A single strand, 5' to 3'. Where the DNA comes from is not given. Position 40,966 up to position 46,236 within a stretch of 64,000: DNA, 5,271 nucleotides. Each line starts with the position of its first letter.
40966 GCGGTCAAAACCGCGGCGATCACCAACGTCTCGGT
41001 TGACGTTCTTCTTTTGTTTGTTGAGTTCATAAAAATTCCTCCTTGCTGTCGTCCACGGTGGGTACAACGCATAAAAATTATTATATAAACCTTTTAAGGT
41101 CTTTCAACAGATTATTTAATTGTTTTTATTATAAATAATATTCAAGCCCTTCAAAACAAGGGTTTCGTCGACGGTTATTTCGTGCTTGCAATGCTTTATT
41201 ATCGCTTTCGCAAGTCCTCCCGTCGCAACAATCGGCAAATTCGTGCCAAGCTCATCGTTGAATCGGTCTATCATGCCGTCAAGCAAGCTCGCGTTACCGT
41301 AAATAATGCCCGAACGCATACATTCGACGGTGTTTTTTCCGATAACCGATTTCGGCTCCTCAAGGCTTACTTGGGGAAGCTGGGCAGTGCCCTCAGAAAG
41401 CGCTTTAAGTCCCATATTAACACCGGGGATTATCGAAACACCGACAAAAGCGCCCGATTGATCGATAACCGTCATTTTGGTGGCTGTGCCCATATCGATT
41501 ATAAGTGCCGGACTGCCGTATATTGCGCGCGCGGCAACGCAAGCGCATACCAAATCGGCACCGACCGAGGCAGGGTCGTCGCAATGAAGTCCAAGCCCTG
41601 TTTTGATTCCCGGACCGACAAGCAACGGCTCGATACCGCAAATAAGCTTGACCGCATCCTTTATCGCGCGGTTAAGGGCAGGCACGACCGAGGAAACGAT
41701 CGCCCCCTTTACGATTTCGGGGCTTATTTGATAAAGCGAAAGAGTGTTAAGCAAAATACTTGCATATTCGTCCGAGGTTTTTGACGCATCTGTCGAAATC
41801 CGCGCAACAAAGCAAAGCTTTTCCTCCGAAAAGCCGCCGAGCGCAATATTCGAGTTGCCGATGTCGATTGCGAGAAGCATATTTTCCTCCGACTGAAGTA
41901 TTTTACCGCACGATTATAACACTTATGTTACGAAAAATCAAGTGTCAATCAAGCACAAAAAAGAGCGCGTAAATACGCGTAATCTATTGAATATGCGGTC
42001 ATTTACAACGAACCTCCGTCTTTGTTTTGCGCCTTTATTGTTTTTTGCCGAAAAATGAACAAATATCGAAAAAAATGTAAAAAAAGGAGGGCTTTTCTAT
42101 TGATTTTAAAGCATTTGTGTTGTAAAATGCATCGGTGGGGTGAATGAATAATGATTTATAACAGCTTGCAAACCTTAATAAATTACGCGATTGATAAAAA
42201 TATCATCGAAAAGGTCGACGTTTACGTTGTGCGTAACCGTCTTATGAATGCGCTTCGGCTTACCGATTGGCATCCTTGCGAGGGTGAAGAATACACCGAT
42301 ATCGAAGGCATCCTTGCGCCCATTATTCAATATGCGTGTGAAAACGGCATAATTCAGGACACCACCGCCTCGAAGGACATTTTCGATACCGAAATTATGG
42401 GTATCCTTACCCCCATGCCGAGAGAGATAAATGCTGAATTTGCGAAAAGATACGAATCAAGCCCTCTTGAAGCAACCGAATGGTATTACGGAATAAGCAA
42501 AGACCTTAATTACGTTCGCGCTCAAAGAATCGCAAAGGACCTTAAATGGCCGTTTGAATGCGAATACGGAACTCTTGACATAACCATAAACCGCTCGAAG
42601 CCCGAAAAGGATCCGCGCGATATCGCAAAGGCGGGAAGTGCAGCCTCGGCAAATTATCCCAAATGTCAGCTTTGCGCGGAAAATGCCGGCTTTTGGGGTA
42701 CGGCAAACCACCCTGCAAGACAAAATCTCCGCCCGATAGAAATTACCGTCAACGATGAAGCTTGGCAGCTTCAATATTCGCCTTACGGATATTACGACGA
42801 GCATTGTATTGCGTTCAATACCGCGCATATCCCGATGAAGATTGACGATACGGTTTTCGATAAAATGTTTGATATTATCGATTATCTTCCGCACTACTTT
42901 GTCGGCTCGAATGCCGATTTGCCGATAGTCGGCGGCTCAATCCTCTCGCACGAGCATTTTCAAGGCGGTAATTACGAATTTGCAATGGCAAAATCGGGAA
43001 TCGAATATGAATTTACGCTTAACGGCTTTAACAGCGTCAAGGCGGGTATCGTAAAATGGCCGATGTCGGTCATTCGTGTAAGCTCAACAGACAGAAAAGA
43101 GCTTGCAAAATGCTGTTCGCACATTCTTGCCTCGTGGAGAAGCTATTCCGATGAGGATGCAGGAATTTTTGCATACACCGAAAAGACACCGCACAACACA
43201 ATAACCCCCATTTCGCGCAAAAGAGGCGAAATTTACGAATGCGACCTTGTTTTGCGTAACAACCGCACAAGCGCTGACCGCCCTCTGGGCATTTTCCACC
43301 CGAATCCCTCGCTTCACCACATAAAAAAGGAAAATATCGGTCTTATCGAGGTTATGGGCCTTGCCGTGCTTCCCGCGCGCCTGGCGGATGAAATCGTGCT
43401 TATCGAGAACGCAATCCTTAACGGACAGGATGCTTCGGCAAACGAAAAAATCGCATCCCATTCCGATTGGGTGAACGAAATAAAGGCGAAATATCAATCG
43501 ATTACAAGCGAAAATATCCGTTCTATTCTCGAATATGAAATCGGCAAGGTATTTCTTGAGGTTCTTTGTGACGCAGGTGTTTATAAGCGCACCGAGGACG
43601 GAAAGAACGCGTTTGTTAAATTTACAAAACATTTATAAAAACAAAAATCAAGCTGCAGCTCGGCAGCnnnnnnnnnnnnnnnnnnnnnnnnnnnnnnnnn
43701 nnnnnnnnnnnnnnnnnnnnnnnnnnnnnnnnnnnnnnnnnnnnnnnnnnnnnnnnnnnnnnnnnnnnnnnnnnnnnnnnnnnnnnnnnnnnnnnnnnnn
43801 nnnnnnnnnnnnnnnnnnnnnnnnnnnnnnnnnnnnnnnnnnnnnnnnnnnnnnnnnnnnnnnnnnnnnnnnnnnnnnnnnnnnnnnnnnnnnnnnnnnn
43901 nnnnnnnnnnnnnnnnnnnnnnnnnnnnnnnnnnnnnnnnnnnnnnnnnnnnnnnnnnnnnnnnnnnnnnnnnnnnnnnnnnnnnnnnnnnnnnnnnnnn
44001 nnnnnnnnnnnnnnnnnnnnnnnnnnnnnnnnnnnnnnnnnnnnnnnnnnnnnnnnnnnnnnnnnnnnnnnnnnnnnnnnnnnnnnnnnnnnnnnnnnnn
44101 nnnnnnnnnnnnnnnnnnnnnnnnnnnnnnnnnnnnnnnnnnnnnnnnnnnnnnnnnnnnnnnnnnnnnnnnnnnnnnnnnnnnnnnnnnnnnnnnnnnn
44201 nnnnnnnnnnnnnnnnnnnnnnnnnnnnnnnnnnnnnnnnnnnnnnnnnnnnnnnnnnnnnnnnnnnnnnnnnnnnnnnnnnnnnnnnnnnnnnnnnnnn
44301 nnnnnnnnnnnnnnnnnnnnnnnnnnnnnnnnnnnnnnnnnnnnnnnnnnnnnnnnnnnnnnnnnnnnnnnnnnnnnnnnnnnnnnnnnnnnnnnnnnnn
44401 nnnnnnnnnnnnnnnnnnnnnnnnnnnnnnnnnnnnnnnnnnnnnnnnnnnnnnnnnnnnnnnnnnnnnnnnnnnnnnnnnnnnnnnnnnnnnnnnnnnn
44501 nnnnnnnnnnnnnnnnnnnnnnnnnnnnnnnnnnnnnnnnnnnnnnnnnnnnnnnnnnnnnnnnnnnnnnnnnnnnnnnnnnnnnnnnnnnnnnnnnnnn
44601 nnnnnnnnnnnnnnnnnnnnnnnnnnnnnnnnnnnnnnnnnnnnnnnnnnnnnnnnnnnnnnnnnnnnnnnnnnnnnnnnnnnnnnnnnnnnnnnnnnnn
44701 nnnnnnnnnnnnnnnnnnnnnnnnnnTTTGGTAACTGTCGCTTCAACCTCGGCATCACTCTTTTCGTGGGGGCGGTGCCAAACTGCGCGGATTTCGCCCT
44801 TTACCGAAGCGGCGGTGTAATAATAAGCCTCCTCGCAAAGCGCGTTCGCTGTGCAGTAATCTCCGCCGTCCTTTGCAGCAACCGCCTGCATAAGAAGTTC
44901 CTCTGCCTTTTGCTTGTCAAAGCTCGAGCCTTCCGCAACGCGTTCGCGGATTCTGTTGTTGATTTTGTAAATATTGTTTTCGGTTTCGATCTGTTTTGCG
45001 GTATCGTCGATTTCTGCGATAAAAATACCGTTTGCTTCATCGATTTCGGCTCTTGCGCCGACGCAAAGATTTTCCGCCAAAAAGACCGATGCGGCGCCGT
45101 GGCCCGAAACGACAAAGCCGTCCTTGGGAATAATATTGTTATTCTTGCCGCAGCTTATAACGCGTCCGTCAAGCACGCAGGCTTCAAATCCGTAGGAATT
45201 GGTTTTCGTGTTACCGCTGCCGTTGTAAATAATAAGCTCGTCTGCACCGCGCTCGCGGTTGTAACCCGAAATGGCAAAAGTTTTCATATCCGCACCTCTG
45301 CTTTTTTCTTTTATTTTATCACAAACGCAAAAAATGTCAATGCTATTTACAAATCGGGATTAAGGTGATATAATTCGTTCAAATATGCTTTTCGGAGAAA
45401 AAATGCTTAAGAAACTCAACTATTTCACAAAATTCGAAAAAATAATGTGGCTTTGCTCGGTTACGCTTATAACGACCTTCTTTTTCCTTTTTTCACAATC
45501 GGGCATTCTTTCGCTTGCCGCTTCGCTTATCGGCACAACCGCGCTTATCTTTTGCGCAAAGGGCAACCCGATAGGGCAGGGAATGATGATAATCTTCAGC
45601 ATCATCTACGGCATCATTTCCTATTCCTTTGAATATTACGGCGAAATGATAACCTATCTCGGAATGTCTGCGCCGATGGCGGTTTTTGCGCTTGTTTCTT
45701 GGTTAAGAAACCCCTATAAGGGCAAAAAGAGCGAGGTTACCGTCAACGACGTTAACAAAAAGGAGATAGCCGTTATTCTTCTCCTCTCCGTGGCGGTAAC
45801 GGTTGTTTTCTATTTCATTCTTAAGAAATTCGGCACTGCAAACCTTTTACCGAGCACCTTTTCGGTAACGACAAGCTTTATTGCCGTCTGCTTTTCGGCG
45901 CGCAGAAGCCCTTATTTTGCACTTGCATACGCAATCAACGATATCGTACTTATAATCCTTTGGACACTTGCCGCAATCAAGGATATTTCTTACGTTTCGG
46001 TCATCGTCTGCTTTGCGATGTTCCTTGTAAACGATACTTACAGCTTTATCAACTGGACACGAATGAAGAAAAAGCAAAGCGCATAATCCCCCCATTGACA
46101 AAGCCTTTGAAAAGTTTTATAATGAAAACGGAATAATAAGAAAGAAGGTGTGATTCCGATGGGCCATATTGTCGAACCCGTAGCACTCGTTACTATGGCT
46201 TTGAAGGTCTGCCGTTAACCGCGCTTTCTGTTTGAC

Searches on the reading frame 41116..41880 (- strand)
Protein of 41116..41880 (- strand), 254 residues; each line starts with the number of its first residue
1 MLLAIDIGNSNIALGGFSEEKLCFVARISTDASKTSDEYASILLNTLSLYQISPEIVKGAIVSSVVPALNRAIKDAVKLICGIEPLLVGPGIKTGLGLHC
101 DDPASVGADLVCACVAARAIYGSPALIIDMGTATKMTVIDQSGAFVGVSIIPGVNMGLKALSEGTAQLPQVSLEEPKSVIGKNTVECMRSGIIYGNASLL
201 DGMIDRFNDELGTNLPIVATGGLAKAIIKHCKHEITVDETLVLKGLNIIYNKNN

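Call 100: search_protein_families(library=pfam, proteins=[window:41116-41880:-], max_evalue=0.00001)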
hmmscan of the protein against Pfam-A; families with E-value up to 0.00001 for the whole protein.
window:41116-41880:- (254 aa): 1 family
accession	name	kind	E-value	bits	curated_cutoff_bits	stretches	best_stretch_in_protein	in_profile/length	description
PF03309.20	Pan_kinase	-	6.4e-63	212.8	24.7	1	2-206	1-205/205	Type III pantothenate kinase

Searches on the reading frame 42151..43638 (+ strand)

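Call 49: search_protein_families(library=pfam, proteins=[window:42151-43638:+], max_evalue=0.001)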
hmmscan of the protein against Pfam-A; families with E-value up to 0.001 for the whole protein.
window:42151-43638:+ (495 aa): 2 families
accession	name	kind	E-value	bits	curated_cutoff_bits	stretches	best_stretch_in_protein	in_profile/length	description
PF01087.27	GalP_UDP_transf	-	5.3e-32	112.2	22.1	1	40-228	25-184/184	Galactose-1-phosphate uridyl transferase, N-terminal domain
PF02744.22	GalP_UDP_tr_C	-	5.6e-18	65.6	29.2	1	246-424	5-154/165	Galactose-1-phosphate uridyl transferase, C-terminal domain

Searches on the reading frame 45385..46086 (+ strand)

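Call 100: search_protein_families(library=pfam, proteins=[window:45385-46086:+], max_evalue=0.00001)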
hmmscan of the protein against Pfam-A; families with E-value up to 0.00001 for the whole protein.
window:45385-46086:+ (233 aa): 1 family
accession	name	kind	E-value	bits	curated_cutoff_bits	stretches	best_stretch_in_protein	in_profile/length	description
PF04973.17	NMN_transporter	-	6.4e-32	111.4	27.3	1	41-226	2-175/175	Nicotinamide mononucleotide transporter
